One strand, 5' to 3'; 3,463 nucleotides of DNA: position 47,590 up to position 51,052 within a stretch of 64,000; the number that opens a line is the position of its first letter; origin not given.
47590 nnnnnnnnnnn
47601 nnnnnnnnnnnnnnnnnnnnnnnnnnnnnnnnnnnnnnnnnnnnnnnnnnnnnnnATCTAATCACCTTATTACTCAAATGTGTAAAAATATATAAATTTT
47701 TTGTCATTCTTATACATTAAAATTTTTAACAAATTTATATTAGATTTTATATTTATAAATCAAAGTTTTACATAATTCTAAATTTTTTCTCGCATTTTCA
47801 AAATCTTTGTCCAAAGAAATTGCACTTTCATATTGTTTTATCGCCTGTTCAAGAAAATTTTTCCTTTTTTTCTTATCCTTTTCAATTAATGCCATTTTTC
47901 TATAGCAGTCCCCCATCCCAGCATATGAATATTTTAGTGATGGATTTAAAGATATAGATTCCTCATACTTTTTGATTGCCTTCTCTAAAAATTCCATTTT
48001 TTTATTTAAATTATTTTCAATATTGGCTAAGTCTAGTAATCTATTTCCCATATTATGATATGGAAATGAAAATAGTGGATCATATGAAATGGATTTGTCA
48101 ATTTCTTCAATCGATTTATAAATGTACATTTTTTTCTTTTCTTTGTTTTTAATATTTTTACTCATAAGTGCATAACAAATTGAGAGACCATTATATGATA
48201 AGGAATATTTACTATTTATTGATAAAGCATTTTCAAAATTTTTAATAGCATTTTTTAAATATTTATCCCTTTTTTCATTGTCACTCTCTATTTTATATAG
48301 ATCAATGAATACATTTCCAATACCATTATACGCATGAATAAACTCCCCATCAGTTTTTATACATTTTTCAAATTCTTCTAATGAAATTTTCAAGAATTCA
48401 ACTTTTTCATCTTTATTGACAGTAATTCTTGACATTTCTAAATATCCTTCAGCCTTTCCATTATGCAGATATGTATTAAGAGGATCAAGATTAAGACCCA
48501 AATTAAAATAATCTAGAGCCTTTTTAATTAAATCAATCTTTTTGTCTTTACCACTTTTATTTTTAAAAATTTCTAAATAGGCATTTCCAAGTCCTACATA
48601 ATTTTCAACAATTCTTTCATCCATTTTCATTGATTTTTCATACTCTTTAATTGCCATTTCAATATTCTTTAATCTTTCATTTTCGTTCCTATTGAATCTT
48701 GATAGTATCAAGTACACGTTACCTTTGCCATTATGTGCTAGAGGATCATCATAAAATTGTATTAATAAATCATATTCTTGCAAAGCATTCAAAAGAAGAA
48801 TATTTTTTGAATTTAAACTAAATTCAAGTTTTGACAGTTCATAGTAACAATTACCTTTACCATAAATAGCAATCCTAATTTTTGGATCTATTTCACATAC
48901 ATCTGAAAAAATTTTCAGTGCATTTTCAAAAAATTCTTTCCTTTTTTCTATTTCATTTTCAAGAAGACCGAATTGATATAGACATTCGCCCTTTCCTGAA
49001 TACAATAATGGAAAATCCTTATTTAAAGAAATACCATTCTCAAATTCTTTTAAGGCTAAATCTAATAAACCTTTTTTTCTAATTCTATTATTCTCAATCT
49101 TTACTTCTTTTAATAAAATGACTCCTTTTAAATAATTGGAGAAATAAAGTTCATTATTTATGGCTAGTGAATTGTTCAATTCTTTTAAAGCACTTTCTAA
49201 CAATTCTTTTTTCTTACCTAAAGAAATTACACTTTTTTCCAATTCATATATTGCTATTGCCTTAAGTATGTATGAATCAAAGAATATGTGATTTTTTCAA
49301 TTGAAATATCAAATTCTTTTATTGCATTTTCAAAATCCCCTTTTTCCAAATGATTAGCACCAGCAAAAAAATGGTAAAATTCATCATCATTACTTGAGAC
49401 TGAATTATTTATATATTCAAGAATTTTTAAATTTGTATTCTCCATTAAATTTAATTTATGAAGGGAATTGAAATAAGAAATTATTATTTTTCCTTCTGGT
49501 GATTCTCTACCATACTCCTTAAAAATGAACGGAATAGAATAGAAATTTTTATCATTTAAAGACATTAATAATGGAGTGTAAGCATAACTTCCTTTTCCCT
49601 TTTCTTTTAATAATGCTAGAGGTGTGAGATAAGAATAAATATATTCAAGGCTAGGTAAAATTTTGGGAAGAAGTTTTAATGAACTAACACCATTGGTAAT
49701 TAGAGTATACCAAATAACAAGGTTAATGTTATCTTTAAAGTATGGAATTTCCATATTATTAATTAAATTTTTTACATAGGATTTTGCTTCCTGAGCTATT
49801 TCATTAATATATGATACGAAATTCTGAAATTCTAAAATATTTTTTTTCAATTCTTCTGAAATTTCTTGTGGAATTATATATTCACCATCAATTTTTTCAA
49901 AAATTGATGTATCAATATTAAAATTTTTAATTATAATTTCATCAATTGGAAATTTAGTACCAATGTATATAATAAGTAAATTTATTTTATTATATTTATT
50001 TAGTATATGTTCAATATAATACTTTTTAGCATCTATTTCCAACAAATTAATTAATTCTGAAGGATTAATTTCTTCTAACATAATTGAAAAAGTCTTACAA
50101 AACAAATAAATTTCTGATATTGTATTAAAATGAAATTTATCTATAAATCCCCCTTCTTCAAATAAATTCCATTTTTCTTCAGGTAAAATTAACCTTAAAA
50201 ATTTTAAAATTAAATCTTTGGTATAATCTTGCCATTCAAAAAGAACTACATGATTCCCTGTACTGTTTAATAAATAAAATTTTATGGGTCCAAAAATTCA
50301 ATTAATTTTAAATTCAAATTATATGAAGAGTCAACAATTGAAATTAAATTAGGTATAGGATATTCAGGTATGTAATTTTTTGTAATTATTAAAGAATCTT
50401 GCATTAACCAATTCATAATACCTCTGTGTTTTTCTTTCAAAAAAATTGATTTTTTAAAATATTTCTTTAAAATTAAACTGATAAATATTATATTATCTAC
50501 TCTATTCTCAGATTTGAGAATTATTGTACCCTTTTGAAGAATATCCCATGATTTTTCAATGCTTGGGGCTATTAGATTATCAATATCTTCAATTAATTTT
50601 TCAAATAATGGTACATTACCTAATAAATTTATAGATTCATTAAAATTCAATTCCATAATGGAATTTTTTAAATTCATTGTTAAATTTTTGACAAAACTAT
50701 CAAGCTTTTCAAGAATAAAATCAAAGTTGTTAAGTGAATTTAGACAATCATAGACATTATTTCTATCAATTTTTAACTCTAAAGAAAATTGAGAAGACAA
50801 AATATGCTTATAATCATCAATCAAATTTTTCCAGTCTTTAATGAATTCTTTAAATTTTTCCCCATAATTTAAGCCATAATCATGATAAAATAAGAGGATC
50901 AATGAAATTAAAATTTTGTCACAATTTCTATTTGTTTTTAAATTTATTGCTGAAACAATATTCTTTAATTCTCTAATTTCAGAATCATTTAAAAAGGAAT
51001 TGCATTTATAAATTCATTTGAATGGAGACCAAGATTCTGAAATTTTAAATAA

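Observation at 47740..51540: One ~1260-codon P-loop NTPase, helical and TPR gene split into four ORFs by three same-direction homopolymer frame changes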

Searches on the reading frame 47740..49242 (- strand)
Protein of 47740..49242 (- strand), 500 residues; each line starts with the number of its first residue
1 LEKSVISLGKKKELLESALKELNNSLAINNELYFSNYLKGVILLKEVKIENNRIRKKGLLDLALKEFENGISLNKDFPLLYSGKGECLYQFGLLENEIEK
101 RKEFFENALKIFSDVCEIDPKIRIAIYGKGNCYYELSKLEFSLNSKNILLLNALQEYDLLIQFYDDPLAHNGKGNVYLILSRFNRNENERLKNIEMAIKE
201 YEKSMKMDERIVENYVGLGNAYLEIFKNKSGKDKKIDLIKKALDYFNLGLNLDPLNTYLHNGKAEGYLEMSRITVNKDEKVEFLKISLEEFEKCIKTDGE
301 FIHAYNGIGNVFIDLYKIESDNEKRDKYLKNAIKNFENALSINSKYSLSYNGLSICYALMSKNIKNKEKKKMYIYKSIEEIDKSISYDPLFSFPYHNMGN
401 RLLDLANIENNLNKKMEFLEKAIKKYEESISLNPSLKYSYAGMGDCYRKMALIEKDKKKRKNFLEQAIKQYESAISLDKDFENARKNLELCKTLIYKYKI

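Call 34: search_protein_families(library=ncbifam, max_evalue=1, proteins=[P0005])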
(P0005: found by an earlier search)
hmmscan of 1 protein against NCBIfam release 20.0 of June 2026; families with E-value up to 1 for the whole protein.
P0005 (1270 aa): 2 families
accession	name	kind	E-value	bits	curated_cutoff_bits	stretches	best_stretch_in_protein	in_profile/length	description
NF033762.1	social_mot_Tgl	equivalog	0.33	10.2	225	0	1059-1181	87-189/252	social motility TPR repeat lipoprotein Tgl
NF002140.0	PRK00977.1-4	equivalog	0.71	9.7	71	1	1171-1205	15-49/81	exodeoxyribonuclease VII small subunit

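Call 54: search_protein_families(library=pfam, max_evalue=5, proteins=[L012:5001-7310:+])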
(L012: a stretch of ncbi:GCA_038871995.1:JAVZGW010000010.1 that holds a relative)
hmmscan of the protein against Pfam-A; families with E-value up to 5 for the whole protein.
L012:5001-7310:+ (770 aa): 1 family
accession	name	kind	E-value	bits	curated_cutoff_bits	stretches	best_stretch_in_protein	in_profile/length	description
PF02375.23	JmjN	-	0.039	14.2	26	1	574-592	9-27/34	jmjN domain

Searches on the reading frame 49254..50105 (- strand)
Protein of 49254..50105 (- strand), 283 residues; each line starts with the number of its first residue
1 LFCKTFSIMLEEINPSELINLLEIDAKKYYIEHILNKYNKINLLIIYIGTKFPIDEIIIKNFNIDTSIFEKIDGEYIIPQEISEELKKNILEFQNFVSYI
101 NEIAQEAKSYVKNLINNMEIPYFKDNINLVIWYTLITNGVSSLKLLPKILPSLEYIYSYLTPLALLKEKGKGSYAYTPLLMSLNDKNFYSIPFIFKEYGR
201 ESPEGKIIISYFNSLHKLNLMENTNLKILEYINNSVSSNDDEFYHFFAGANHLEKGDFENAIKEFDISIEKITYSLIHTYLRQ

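Call 34: search_protein_families(library=ncbifam, max_evalue=1, proteins=[P0005])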
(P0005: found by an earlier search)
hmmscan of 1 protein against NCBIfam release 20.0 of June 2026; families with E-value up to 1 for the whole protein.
P0005 (1270 aa): 2 families
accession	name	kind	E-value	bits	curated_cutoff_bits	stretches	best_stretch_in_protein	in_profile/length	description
NF033762.1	social_mot_Tgl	equivalog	0.33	10.2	225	0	1059-1181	87-189/252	social motility TPR repeat lipoprotein Tgl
NF002140.0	PRK00977.1-4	equivalog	0.71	9.7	71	1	1171-1205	15-49/81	exodeoxyribonuclease VII small subunit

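Call 54: search_protein_families(library=pfam, max_evalue=5, proteins=[L012:5001-7310:+])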
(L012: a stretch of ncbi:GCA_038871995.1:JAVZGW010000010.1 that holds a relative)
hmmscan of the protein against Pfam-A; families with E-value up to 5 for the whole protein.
L012:5001-7310:+ (770 aa): 1 family
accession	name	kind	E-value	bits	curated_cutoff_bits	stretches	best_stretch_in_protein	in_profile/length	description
PF02375.23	JmjN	-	0.039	14.2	26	1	574-592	9-27/34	jmjN domain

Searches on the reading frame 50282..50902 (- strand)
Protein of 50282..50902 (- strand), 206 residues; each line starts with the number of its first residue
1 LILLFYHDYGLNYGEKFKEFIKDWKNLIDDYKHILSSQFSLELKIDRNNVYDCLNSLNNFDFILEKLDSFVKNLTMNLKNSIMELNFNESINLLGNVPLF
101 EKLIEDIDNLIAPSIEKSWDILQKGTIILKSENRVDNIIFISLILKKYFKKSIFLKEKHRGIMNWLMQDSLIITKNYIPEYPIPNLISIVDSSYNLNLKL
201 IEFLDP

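Call 34: search_protein_families(library=ncbifam, max_evalue=1, proteins=[P0005])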
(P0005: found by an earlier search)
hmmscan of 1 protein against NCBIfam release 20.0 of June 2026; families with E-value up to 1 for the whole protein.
P0005 (1270 aa): 2 families
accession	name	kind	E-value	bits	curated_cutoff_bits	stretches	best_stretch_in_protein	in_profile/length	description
NF033762.1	social_mot_Tgl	equivalog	0.33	10.2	225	0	1059-1181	87-189/252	social motility TPR repeat lipoprotein Tgl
NF002140.0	PRK00977.1-4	equivalog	0.71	9.7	71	1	1171-1205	15-49/81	exodeoxyribonuclease VII small subunit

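Call 54: search_protein_families(library=pfam, max_evalue=5, proteins=[L012:5001-7310:+])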
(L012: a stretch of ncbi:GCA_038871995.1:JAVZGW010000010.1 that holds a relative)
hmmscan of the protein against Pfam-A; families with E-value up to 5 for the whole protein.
L012:5001-7310:+ (770 aa): 1 family
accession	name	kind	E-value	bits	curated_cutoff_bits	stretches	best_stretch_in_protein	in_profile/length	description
PF02375.23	JmjN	-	0.039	14.2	26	1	574-592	9-27/34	jmjN domain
